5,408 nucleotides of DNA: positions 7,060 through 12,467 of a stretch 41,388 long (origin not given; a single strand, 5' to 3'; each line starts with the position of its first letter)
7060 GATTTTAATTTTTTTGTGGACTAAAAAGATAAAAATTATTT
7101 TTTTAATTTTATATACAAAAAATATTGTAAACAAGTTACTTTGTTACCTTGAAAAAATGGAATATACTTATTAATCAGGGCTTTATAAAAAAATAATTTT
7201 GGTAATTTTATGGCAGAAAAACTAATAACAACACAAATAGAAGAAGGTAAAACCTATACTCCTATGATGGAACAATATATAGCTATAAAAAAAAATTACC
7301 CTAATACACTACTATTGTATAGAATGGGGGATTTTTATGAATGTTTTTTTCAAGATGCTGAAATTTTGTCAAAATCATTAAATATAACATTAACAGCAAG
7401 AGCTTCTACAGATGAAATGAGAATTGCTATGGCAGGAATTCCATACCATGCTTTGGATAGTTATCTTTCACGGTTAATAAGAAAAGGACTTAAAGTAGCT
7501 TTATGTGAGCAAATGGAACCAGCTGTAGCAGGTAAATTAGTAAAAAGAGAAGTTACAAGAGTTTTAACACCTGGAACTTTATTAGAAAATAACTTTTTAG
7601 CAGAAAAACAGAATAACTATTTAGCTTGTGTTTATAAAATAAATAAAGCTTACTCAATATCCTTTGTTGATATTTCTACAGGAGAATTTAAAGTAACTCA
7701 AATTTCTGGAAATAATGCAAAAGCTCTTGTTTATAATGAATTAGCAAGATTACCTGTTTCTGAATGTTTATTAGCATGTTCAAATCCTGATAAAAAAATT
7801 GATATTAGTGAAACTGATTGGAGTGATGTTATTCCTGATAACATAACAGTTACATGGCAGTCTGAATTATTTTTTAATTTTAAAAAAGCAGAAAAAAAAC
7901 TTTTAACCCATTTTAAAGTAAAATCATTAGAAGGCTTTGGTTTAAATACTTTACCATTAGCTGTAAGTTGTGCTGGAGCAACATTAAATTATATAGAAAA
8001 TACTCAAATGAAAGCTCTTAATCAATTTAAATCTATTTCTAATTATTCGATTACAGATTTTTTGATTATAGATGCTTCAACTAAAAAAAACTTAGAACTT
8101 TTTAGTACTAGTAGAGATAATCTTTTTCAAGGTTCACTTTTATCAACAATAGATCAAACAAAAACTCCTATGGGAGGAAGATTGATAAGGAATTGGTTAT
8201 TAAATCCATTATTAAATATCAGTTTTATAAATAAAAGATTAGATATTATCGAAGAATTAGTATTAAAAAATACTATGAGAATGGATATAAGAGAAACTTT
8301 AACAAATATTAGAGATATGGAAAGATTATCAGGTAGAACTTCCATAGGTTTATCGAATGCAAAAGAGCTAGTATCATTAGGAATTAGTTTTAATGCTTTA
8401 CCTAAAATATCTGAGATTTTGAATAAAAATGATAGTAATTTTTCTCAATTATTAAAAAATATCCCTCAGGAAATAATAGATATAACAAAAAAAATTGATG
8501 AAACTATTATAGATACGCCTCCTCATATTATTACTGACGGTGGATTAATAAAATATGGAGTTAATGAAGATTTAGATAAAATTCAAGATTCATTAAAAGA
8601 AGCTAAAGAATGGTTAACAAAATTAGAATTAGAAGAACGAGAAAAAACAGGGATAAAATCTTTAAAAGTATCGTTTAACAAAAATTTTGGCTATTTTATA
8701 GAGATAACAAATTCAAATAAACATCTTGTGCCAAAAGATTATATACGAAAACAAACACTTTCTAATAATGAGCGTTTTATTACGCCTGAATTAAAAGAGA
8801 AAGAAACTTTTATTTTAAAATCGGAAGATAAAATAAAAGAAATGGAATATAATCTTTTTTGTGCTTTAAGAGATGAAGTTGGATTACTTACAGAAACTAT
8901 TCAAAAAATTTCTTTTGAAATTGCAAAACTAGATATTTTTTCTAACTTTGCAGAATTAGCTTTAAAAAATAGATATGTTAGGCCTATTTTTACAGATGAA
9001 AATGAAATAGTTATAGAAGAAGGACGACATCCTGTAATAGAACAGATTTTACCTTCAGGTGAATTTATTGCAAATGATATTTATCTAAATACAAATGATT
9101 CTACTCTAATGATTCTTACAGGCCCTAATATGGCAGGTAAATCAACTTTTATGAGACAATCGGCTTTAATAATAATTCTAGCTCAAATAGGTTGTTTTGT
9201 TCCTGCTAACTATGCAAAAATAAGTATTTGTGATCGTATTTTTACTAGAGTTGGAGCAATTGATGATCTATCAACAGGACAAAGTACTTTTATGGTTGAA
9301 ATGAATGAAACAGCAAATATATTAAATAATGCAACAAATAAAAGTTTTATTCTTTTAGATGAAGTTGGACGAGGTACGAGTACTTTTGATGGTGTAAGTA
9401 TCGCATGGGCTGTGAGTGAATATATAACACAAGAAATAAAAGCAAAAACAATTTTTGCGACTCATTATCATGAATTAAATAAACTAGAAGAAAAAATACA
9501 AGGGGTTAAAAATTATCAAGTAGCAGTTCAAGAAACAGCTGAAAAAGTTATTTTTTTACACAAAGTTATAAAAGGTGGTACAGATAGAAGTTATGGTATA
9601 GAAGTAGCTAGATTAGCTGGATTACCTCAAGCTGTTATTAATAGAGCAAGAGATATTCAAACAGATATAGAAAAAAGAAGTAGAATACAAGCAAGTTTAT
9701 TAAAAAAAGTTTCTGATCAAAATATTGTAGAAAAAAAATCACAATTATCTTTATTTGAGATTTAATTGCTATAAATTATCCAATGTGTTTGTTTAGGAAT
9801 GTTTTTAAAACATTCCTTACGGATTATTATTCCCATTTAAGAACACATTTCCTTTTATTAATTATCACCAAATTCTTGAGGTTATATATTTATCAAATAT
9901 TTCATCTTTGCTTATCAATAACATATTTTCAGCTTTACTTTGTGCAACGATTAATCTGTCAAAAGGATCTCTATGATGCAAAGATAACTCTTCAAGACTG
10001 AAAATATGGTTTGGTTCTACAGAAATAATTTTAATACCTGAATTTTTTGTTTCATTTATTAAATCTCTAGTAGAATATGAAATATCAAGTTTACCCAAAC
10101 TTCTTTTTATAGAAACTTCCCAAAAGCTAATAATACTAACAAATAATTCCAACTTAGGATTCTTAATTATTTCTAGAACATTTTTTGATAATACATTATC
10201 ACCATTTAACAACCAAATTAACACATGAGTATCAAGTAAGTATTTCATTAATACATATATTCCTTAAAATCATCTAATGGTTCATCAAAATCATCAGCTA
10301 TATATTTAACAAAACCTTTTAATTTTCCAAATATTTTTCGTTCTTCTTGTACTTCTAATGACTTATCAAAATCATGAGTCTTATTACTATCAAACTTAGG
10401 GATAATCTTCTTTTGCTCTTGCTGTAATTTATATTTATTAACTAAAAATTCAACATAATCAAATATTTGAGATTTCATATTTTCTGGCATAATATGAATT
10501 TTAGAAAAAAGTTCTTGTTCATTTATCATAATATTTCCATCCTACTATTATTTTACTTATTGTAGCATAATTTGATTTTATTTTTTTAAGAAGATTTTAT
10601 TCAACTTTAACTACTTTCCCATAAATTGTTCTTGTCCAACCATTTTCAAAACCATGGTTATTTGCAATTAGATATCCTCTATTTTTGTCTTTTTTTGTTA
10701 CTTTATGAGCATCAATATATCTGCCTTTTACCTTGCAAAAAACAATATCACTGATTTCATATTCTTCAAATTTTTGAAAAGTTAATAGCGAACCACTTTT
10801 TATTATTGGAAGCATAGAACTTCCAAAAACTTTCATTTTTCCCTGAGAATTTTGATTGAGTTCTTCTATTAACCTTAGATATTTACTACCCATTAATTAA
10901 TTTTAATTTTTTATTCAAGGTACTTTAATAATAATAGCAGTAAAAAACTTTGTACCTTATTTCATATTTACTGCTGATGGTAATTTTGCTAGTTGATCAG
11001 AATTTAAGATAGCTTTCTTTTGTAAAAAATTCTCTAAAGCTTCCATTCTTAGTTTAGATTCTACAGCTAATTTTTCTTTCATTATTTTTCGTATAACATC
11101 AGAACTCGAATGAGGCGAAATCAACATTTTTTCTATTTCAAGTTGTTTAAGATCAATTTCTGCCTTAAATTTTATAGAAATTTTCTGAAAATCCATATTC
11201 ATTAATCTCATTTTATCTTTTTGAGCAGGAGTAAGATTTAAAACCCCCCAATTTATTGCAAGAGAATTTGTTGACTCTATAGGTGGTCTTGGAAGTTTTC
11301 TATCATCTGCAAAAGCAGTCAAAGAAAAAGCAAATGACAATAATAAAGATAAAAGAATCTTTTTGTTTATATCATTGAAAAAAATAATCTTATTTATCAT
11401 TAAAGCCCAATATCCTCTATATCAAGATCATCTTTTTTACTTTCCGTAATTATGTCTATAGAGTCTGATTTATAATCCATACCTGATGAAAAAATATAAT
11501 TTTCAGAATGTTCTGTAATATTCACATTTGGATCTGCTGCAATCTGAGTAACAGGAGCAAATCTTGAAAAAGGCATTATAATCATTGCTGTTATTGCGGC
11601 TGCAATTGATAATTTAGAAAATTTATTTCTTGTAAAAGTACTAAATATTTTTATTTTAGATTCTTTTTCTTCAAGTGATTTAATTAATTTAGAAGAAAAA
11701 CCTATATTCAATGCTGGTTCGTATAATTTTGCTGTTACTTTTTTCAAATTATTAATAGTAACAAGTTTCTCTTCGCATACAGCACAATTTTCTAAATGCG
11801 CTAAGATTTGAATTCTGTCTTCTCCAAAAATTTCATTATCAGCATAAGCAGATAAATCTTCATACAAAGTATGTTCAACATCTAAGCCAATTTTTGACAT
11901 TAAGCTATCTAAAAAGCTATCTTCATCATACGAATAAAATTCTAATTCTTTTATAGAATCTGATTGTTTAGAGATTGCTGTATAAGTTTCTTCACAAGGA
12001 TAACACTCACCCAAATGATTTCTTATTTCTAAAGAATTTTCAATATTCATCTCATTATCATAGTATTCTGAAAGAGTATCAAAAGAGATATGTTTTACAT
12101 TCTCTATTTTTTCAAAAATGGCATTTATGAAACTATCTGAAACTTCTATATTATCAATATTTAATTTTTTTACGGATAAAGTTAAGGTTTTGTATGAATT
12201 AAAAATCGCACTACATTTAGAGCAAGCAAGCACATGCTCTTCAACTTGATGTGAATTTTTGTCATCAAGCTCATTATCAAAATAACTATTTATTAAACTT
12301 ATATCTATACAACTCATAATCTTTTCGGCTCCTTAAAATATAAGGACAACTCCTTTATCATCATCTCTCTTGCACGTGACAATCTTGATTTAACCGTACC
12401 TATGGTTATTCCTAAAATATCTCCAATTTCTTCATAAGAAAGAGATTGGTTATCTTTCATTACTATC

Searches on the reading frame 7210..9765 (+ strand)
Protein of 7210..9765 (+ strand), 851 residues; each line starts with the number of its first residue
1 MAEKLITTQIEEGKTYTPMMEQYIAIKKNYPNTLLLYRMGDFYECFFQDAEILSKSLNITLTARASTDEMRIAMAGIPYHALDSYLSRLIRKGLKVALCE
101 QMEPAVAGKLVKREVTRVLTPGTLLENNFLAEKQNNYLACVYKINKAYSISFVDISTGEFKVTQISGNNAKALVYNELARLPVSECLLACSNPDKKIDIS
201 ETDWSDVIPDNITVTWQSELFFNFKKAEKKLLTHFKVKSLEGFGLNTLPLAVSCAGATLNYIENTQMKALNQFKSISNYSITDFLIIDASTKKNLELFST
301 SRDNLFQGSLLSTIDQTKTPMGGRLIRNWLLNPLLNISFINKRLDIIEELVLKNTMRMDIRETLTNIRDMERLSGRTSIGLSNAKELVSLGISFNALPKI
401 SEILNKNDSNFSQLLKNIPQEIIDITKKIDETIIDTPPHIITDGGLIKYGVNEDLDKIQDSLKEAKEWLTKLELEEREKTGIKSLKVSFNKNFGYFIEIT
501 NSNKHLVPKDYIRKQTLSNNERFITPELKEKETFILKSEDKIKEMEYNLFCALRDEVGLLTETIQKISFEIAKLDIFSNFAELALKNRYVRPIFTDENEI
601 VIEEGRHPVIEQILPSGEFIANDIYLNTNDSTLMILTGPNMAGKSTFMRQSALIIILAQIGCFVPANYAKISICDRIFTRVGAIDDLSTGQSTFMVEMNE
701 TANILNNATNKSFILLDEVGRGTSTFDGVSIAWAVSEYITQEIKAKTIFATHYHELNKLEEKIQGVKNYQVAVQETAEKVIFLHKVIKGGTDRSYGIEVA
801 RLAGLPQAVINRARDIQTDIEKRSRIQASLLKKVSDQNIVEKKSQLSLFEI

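Call 53: search_protein_families(library=pfam, proteins=[window:7210-9765:+])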
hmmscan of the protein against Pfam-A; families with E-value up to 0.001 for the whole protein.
window:7210-9765:+ (851 aa): 5 families
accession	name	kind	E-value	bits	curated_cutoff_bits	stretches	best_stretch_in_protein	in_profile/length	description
PF00488.27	MutS_V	-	1.2e-87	293.2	30.2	1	634-820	1-187/188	MutS domain V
PF05192.23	MutS_III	-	7e-45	154.2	34.1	1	290-581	1-194/194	MutS domain III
PF01624.25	MutS_I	-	6e-42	142.9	20.6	1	17-127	1-112/113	MutS domain I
PF05190.23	MutS_IV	-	2.2e-29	102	22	1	450-540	1-91/92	MutS family domain IV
PF05188.22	MutS_II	-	5.4e-25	88.8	25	1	136-273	1-132/133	MutS domain II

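Call 54: find_homologous_proteins(query=window:7210-9765:+, max_evalue=1e-100)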
Query window:7210-9765:+ (851 aa): 7750 proteins with E <= 1e-100 among 8000 candidates; the best 120 are listed.
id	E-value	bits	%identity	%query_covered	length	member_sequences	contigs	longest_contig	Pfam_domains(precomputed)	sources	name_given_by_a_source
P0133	0.0e+0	1839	98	100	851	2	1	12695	PF01624.26,PF05192.24,PF05188.24,PF05190.24,PF00488.28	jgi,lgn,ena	-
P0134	0.0e+0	1461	77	100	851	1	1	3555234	PF01624.26,PF05192.24,PF05188.24,PF05190.24,PF00488.28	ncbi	ncbi:MAG: DNA mismatch repair protein MutS [Candidatus Sericytochromatia bacterium]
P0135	0.0e+0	1394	71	100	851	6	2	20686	PF01624.26,PF05192.24,PF05188.24,PF05190.24,PF00488.28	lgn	-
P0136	0.0e+0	1308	69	100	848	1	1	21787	PF01624.26,PF05192.24,PF05188.24,PF05190.24,PF00488.28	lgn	-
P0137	0.0e+0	1295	68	100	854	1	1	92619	PF01624.26,PF05192.24,PF05188.24,PF05190.24,PF00488.28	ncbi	ncbi:MAG: DNA mismatch repair protein MutS [Candidatus Sericytochromatia bacterium]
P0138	0.0e+0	1292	68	100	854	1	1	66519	PF01624.26,PF05192.24,PF05188.24,PF05190.24,PF00488.28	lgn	-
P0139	0.0e+0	1289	67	99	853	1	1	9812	PF01624.26,PF05192.24,PF05188.24,PF05190.24,PF00488.28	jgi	jgi:DNA mismatch repair protein MutS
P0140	0.0e+0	1286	67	100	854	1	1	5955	PF01624.26,PF05192.24,PF05188.24,PF05190.24,PF00488.28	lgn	-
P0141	0.0e+0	1285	67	99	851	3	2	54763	PF01624.26,PF05192.24,PF05188.24,PF05190.24,PF00488.28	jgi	-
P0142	0.0e+0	1282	67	100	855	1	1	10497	PF01624.26,PF05192.24,PF05188.24,PF05190.24,PF00488.28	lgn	-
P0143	0.0e+0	1279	67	100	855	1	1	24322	PF01624.26,PF05192.24,PF05188.24,PF05190.24,PF00488.28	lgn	-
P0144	0.0e+0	1275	66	99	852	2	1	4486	PF01624.26,PF05192.24,PF05188.24,PF05190.24,PF00488.28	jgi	jgi:DNA mismatch repair protein MutS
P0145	0.0e+0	1264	66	100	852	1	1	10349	PF01624.26,PF05192.24,PF05188.24,PF05190.24,PF00488.28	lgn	-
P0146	0.0e+0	1259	65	100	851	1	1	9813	PF01624.26,PF05192.24,PF05188.24,PF05190.24,PF00488.28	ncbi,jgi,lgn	-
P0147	0.0e+0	1203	69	93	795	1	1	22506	PF01624.26,PF05192.24,PF05188.24,PF05190.24,PF00488.28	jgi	jgi:DNA mismatch repair protein MutS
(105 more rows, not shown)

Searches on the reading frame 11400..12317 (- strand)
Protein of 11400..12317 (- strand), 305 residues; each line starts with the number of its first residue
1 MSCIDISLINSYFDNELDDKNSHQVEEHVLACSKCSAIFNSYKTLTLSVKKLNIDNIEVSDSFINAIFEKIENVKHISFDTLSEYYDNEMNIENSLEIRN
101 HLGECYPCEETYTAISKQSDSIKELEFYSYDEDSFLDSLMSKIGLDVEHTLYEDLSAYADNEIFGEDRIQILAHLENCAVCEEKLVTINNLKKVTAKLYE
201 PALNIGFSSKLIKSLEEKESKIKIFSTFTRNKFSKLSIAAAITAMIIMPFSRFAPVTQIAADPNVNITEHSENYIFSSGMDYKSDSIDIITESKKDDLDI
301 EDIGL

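Call 53: search_protein_families(library=pfam, proteins=[window:11400-12317:-])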
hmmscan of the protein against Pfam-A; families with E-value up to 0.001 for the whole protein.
window:11400-12317:- (305 aa): 1 family
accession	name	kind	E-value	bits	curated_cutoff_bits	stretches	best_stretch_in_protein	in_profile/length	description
PF13490.11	zf-HC2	-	6.3e-18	65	22.2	2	8-35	7-34/35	Putative zinc-finger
